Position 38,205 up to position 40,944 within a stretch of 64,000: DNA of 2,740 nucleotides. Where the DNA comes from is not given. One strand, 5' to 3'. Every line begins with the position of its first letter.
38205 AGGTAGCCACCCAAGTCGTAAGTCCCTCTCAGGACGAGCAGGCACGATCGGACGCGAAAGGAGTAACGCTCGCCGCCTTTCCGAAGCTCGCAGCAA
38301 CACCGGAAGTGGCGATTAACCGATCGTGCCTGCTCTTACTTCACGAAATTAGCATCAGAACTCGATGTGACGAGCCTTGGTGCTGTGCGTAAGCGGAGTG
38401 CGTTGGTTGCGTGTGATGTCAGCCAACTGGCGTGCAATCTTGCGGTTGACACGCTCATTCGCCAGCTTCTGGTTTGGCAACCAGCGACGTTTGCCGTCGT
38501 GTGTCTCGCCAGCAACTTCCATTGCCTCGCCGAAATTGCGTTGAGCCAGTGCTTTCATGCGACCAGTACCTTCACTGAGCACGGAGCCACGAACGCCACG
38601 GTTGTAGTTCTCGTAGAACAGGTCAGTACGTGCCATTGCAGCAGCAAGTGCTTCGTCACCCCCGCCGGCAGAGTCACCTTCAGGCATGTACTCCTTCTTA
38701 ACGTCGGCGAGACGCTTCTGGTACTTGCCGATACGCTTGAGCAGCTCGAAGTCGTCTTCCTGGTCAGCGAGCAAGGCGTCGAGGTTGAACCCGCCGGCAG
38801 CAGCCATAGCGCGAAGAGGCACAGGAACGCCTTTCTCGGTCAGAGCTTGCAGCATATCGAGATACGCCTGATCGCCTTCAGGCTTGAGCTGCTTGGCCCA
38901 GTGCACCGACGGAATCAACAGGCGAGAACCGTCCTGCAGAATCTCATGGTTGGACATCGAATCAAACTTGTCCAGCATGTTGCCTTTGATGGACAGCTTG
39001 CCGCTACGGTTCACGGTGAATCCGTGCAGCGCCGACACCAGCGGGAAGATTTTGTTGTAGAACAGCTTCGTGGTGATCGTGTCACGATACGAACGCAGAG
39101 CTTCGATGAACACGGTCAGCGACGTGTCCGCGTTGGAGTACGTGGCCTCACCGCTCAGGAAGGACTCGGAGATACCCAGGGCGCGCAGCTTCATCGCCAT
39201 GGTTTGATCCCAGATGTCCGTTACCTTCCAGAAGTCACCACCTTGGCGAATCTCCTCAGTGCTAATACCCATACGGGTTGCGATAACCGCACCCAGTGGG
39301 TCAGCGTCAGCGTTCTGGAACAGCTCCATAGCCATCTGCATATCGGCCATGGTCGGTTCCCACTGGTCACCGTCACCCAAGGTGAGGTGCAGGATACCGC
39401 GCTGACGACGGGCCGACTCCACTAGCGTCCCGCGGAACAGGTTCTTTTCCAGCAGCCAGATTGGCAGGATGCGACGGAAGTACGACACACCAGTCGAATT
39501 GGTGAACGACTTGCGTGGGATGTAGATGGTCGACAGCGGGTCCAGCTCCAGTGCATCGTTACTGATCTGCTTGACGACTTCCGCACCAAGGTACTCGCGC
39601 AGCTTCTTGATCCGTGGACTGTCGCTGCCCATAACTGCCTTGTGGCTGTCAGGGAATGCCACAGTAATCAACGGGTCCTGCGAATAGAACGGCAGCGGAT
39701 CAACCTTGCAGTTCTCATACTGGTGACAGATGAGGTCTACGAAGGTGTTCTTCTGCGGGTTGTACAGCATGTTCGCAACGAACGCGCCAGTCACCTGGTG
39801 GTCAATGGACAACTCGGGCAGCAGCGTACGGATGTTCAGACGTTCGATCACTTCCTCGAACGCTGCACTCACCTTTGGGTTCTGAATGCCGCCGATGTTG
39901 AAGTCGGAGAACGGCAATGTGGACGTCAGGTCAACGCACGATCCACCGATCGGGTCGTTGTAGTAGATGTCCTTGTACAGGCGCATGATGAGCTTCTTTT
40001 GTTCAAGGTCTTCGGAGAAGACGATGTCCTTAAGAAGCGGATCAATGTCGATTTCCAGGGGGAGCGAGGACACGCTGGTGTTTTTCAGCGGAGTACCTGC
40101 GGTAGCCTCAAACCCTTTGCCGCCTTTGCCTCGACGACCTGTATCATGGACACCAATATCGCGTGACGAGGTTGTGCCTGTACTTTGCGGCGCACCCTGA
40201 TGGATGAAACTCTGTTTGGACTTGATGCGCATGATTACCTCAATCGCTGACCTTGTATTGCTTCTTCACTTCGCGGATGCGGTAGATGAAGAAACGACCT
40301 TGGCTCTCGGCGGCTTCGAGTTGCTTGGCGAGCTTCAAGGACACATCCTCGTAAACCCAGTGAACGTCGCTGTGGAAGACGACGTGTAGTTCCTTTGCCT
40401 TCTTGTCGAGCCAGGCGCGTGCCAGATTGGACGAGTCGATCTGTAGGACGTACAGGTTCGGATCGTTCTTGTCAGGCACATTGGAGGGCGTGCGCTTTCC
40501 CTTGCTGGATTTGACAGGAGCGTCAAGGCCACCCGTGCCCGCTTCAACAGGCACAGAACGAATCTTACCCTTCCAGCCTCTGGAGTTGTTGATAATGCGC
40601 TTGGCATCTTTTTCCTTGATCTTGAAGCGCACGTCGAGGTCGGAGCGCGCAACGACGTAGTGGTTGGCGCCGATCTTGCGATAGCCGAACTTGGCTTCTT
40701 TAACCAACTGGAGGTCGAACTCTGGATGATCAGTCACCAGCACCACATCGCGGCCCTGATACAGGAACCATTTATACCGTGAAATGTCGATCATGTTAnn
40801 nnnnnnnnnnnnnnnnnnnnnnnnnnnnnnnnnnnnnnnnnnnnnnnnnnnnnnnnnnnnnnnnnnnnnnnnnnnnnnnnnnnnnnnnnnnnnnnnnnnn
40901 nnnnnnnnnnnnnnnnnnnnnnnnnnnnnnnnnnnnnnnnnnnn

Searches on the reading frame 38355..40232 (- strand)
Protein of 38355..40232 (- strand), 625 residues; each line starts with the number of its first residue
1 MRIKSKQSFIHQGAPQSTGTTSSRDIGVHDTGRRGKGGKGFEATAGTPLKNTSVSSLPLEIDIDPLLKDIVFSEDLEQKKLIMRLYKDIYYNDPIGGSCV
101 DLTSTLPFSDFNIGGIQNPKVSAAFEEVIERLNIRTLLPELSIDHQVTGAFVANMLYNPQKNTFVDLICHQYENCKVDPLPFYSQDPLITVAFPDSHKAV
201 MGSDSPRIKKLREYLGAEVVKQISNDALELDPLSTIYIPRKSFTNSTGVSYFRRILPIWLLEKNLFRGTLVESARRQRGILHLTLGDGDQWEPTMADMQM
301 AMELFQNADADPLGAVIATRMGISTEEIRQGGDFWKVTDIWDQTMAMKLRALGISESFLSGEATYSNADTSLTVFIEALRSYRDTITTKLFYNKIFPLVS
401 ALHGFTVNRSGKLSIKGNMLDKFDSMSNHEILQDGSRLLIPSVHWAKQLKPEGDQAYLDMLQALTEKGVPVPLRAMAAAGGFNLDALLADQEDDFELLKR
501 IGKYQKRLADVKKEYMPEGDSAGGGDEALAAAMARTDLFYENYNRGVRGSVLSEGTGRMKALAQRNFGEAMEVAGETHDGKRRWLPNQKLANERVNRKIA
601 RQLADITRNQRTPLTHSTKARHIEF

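Call 3: search_protein_families(library=pfam, proteins=[window:38355-40232:-], max_evalue=0.01)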
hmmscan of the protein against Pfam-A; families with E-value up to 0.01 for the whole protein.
window:38355-40232:- (625 aa): 0 families

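Call 4: search_protein_families(library=phrogs, proteins=[window:38355-40232:-], max_evalue=0.001)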
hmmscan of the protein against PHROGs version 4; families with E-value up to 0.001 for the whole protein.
window:38355-40232:- (625 aa): 1 family
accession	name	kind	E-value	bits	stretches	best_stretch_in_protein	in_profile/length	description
phrog_16240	-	head and packaging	3.2e-290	965.3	1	45-624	58-642/643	portal protein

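Call 8: search_dna_similar(query=window:38355-40232:-, collection=phages, mode=protein, max_rows=25)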
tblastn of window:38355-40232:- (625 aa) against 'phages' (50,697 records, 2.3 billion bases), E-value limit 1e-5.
Records with a match: 95; places in all: 95; records where one place covers at least 80% of the query: 87.
Best place of each record, by identity: <60% 95.
By first word of the organism name: Erwinia 49; Pseudomonas 12; Dickeya 8; Rhizobium 5; Burkholderia 5; Xanthomonas 4; Vibrio 2; Ralstonia 2; Achromobacter 2; Bacillus 2; and 4 more.
By host as written in the record: Erwinia amylovora 43; Pseudomonas putida KT2440 and Paw85 9; Dickeya solani MK10 6; - 4; Burkholderia cenocepacia 4; Xanthomonas hortorum pv. vitians CFBP8640 3; Pseudomonas putida var. Manila 2; Dickeya solani 2; and 16 more.
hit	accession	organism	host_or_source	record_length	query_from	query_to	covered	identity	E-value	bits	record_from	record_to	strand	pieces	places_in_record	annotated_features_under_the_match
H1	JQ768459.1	Pseudomonas phage Lu11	Pseudomonas putida var. Manila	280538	46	599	89%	55.8%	0e+0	640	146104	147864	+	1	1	promoter | hypothetical protein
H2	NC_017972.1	Pseudomonas phage Lu11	Pseudomonas putida var. Manila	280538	46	599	89%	55.8%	0e+0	640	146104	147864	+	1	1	promoter | portal protein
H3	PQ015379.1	Pseudomonas phage HRDY3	Pseudomonas sp.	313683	51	603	88%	54.0%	0e+0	609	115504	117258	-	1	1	portal protein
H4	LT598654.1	Phage NCTB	surface water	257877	54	616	90%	50.4%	2e-179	570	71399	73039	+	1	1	Phage protein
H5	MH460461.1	Dickeya phage vB_DsoM_JA29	Dickeya solani MK10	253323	36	622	94%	46.4%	2e-167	535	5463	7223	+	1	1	putative portal protein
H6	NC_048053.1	Dickeya phage vB_DsoM_JA29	Dickeya solani MK10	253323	36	622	94%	46.4%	2e-167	535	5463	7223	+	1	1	portal protein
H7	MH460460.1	Dickeya phage vB_DsoM_JA13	Dickeya solani MK10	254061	51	614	90%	47.2%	5e-167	534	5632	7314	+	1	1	putative portal protein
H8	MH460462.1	Dickeya phage vB_DsoM_JA33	Dickeya solani MK10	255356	51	614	90%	47.2%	6e-167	534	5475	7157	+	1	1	putative portal protein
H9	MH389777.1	Dickeya phage vB_DsoM_JA11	Dickeya solani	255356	51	614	90%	47.2%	6e-167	534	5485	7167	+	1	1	putative portal protein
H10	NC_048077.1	Dickeya phage vB_DsoM_JA11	Dickeya solani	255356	51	614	90%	47.2%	6e-167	534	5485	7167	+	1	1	portal protein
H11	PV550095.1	Alcaligenes phage Afa-NA1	Alcaligenes faecalis subsp. faecalis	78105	39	614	92%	45.9%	1e-162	521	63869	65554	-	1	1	putative portal protein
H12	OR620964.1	Yersinia phage fHe-Yen9-02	Yersinia enterocolitica serotype O:9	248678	51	614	90%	46.7%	1e-171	547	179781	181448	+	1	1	portal protein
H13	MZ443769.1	Erwinia phage pEp_SNUABM_52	Erwinia amylovora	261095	45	614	91%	45.7%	4e-166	531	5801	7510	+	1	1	hypothetical protein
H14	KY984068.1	Erwinia phage vB_EamM_Y3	Erwinia amylovora 1/79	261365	45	614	91%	45.7%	4e-166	531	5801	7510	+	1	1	putative portal protein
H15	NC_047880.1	Erwinia phage vB_EamM_Y3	Erwinia amylovora 1/79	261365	45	614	91%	45.7%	4e-166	531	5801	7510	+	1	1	portal protein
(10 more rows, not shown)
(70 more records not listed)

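Call 23: get_annotated_region(hit=H2, flank=9000)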
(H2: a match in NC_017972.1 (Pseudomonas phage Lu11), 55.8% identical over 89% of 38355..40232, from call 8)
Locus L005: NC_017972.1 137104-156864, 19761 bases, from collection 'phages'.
description: Pseudomonas phage Lu11, complete genome.
organism: Pseudomonas phage Lu11 (NCBI taxid 1161927)
taxonomy: Viruses; Duplodnaviria; Heunggongvirae; Uroviricota; Caudoviricetes
host: Pseudomonas putida var. Manila; source: soil; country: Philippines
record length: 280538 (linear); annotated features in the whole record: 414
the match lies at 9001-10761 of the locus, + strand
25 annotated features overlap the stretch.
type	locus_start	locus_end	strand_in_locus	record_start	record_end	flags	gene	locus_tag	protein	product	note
regulatory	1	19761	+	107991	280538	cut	-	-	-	promoter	putative middle/late promoter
CDS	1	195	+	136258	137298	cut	-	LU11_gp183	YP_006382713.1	DNA topoisomerase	-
CDS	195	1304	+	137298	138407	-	-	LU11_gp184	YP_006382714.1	hypothetical protein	-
CDS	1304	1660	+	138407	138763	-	-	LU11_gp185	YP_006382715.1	hypothetical protein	-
CDS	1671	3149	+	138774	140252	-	-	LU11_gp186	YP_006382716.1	DnaB-like replicative helicase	-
CDS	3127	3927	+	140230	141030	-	-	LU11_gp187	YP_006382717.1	hypothetical protein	-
CDS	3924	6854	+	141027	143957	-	-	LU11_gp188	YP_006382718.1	terminase large subunit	-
CDS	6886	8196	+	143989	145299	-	-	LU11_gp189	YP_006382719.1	hypothetical protein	-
CDS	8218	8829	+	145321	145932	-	-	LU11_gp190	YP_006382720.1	hypothetical protein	-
CDS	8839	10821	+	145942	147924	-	-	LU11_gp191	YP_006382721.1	portal protein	-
regulatory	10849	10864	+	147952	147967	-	-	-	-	promoter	putative middle/late promoter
CDS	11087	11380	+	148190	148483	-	-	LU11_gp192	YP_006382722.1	hypothetical protein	-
CDS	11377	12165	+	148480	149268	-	-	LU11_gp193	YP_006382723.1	hypothetical protein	-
CDS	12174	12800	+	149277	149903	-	-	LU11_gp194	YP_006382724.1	hypothetical protein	-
CDS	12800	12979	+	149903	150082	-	-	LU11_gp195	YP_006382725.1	hypothetical protein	-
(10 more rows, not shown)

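Call 26: get_annotated_region(hit=H3, flank=9000)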
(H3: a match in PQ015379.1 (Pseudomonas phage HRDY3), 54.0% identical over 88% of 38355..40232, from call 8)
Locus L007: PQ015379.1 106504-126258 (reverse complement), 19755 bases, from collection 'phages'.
description: Pseudomonas phage HRDY3, complete genome.
organism: Pseudomonas phage HRDY3 (NCBI taxid 3236930)
taxonomy: Viruses
host: Pseudomonas sp.; source: pond water; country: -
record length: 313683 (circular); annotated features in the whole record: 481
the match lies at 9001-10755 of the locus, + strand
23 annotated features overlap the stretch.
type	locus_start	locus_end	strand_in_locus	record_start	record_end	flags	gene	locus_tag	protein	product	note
CDS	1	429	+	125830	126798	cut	-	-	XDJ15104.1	DNA topoisomerase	-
CDS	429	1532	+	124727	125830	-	-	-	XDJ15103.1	hypothetical protein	-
CDS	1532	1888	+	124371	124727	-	-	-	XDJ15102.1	hypothetical protein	-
CDS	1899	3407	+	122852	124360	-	-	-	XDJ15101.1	DNA helicase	DNA helicase activity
CDS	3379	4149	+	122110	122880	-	-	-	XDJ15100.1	hypothetical protein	-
CDS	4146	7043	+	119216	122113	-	-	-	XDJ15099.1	terminase large subunit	-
CDS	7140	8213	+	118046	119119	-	-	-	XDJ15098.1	KTSC domain protein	-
CDS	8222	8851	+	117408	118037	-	-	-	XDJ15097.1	hypothetical protein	-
CDS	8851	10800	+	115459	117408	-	-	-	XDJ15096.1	portal protein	-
CDS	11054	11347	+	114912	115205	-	-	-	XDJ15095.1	hypothetical protein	-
CDS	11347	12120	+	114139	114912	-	-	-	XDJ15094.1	Rhs element Vgr protein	-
CDS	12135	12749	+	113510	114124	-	-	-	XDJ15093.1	tail fiber protein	-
CDS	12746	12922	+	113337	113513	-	-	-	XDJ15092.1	hypothetical protein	-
CDS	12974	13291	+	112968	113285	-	-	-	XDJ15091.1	hypothetical protein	-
CDS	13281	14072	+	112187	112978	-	-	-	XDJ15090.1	N-acetylmuramoyl-L-alanine amidase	N-acetylmuramoyl-L-alanine amidase activity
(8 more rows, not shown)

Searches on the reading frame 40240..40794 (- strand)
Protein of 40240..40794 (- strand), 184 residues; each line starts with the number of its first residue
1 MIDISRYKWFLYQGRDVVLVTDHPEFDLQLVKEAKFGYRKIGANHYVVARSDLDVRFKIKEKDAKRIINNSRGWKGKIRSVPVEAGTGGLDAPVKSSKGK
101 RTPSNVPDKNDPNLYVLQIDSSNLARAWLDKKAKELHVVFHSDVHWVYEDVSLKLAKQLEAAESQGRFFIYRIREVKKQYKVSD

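Call 3: search_protein_families(library=pfam, proteins=[window:40240-40794:-], max_evalue=0.01)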
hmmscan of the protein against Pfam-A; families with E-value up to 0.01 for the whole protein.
window:40240-40794:- (184 aa): 2 families
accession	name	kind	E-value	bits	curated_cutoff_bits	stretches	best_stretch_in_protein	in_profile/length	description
PF20294.3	KMPT-N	-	6.4e-22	77.9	28.9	1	7-71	1-66/66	KTSC and Metallopeptidase N-terminal fusion domain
PF13619.11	KTSC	-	8.4e-09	35.5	25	1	121-175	2-56/58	KTSC domain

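Call 4: search_protein_families(library=phrogs, proteins=[window:40240-40794:-], max_evalue=0.001)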
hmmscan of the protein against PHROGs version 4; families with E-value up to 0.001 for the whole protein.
window:40240-40794:- (184 aa): 3 families
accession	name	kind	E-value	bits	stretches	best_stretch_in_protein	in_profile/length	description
phrog_3292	-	unknown function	7.2e-27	95.6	1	2-183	5-177/436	-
phrog_8113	-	unknown function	7e-06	27.4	1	120-180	18-78/144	-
phrog_36535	-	unknown function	3.2e-05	24.8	1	4-109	18-118/226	-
